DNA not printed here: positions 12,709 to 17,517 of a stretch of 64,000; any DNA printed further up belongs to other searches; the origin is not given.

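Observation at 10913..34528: Eleven-gene, translationally coupled operon with a gene combination I cannot match to a described system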

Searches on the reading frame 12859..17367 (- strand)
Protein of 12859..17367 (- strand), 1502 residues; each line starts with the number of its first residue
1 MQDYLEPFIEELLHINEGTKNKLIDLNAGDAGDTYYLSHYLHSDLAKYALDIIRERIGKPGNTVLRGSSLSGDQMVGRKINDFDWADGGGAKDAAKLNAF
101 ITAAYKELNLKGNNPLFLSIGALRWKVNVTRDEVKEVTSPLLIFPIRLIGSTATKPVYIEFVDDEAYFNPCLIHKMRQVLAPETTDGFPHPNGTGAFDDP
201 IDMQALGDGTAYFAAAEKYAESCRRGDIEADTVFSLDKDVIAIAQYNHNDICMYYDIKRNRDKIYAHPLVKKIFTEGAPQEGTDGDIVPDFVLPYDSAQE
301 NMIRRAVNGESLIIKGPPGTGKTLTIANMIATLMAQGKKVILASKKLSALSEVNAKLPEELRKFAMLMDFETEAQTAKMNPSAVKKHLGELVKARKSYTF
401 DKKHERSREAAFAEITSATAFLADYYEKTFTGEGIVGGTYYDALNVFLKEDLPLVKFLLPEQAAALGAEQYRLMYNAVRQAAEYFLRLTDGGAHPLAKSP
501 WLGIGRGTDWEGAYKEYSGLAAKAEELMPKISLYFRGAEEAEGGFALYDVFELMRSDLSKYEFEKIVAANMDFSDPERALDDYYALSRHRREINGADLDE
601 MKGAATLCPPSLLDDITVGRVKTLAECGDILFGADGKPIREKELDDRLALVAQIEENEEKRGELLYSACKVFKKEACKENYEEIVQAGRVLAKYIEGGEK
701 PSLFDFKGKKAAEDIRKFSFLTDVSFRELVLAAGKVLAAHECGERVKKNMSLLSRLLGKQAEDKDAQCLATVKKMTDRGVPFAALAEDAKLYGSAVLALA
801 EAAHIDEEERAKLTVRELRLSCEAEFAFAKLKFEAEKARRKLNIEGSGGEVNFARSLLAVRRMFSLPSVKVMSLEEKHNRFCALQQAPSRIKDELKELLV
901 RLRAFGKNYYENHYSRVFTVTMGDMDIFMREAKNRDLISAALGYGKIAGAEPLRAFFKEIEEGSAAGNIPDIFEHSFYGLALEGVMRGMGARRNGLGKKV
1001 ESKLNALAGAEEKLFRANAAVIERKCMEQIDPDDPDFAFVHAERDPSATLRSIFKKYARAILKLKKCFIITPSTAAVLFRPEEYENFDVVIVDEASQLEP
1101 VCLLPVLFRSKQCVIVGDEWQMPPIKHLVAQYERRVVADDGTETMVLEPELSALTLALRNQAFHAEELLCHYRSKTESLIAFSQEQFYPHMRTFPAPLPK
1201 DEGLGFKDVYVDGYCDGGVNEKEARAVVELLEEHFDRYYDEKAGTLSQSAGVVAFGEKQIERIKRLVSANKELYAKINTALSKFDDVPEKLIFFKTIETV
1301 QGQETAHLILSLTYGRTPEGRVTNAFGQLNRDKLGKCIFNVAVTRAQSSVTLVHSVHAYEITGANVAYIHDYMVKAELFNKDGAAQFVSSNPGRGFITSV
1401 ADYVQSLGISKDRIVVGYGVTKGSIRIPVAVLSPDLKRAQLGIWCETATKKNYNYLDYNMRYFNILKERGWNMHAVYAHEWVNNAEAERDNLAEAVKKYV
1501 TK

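Call 4: search_protein_families(library=pfam, proteins=[window:12859-17367:-], max_evalue=0.01)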
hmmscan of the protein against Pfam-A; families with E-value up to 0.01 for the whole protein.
window:12859-17367:- (1502 aa): 15 families
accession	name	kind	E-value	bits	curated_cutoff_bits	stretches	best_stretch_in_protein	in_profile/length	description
PF13086.12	AAA_11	-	8.5e-22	78.6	27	2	1049-1125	177-253/257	AAA domain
PF13245.12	AAA_19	-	3.3e-11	43.9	25.1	1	299-377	1-81/134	AAA domain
PF13087.12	AAA_12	-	5e-10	39.7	27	1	1219-1353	87-191/195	AAA domain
PF13195.11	DUF4011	-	2.7e-09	37.6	22.2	1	101-176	85-158/158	Protein of unknown function (DUF4011)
PF13604.12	AAA_30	-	4.2e-09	36.8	27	1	295-354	2-63/191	AAA domain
PF18741.7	MTES_1575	-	1.1e-07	32.3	38.2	1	1416-1495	16-95/96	REase_MTES_1575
PF00270.35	DEAD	-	2.5e-05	24.5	26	1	298-342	3-50/167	DEAD/DEAH box helicase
PF04851.21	ResIII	-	0.00013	22.3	22.5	1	298-351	7-67/164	Type III restriction enzyme, res subunit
PF20720.3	nSTAND3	-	0.00023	21.3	27.2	1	310-370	18-74/155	Novel STAND NTPase 3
PF09848.15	SLFN-g3_helicase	-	0.00027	20.8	24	0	312-361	4-55/354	Schlafen group 3, DNA/RNA helicase domain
PF01443.25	Viral_helicase1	-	0.00028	21.2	21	0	1085-1133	58-112/228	Viral superfamily 1 RNA helicase core domain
PF05127.21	NAT10_TcmA_helicase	-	0.00028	21.2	22.7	0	313-374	1-58/176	RNA cytidine acetyltransferase NAT10/TcmA, helicase domain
PF00580.27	UvrD-helicase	-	0.0003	21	23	0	298-338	4-42/271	UvrD/REP helicase N-terminal domain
PF13401.12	AAA_22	-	0.0033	18.2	27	0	310-394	6-81/130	AAA domain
PF00910.28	RNA_helicase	-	0.0047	17.8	21.5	0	313-337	2-26/105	RNA helicase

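Call 6: search_protein_families(library=padloc, proteins=[window:12859-17367:-], max_evalue=0.01)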
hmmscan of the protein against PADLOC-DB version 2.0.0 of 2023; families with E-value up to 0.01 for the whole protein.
window:12859-17367:- (1502 aa): 20 families
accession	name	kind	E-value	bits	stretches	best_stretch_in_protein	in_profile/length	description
PDLC05009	PDC-S37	-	3.1e-111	371.3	2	878-1499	722-1341/1550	-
PDLC02194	Hhe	-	7.4e-53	177.3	2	1050-1486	1345-1770/1911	-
PDLC03924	MkoC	-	1.1e-24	84.7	2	1084-1365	668-953/1136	-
PDLC03920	MkoA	-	3.9e-23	79.7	3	296-403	617-730/1112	-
PDLC03921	MkoA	-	1.4e-10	37.6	1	296-345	1028-1080/1607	-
PDLC01734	typeIV_RecD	-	7e-07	25.9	1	293-344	338-389/763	RecD_0_IVD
PDLC05035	PDC-S53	-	8e-07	25.5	1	311-373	512-572/900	-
PDLC02350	AbiO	-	2.5e-06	24.5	1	298-342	182-225/468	AbiO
PDLC04140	mad8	-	5e-06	24.3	1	310-431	28-129/314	mads_8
PDLC02372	Nhi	-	5.9e-06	23.2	1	300-342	188-231/470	-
PDLC01148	RecD_like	-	0.00045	16.6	0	293-369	312-388/719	RecD/Tra ATPase fused to N-terminal HHH domain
PDLC05064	PDC-S68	-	0.00054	15.7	0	299-343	690-734/1273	-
PDLC01439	typeIV_DinG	-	0.00059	16.6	1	306-358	31-81/575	CAS-IV-A; associated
PDLC00107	GajB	-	0.0024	14.6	0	296-355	17-73/587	UrvD helicase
PDLC05065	PDC-S68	-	0.004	12.9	1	1078-1125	694-745/1221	-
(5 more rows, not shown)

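Call 8: search_protein_families(library=ncbifam, proteins=[window:12859-17367:-], max_evalue=0.01)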
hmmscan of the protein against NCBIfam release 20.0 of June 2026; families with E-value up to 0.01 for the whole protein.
window:12859-17367:- (1502 aa): 8 families
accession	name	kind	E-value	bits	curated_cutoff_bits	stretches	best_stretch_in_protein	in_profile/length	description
NF058533.1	antiphage_ProA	equivalog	6.2e-109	365.4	1500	1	96-1499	459-1706/1903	anti-phage protein ProA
NF042953.1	Hhe_antiphage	equivalog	9.5e-75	252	2000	2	1048-1495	1244-1679/1797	DUF4011 domain-containing anti-phage protein Hhe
TIGR00376.1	TIGR00376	hypoth_equivalog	3.4e-21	75.4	348.9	2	1049-1125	330-402/639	IGHMBP2 family helicase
NF040671.1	PLuB_AAA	exception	2.7e-17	61.5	999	2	297-357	818-879/1256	PLuB system helicase-like protein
TIGR01448.2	helicase_RecD2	equivalog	1.9e-11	42.8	500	1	293-344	315-366/713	SF1B family DNA helicase RecD2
TIGR01447.1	recD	equivalog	2e-09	36.6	310.15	1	300-390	154-246/597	exodeoxyribonuclease V subunit alpha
NF008127.0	PRK10875.1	equivalog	0.0023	16.5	671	0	312-370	174-232/619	exodeoxyribonuclease V subunit alpha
NF052289.1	Rv2629_fam_RHF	equivalog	0.0044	16.2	320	0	326-411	174-258/357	Rv2629 family ribosome hibernation factor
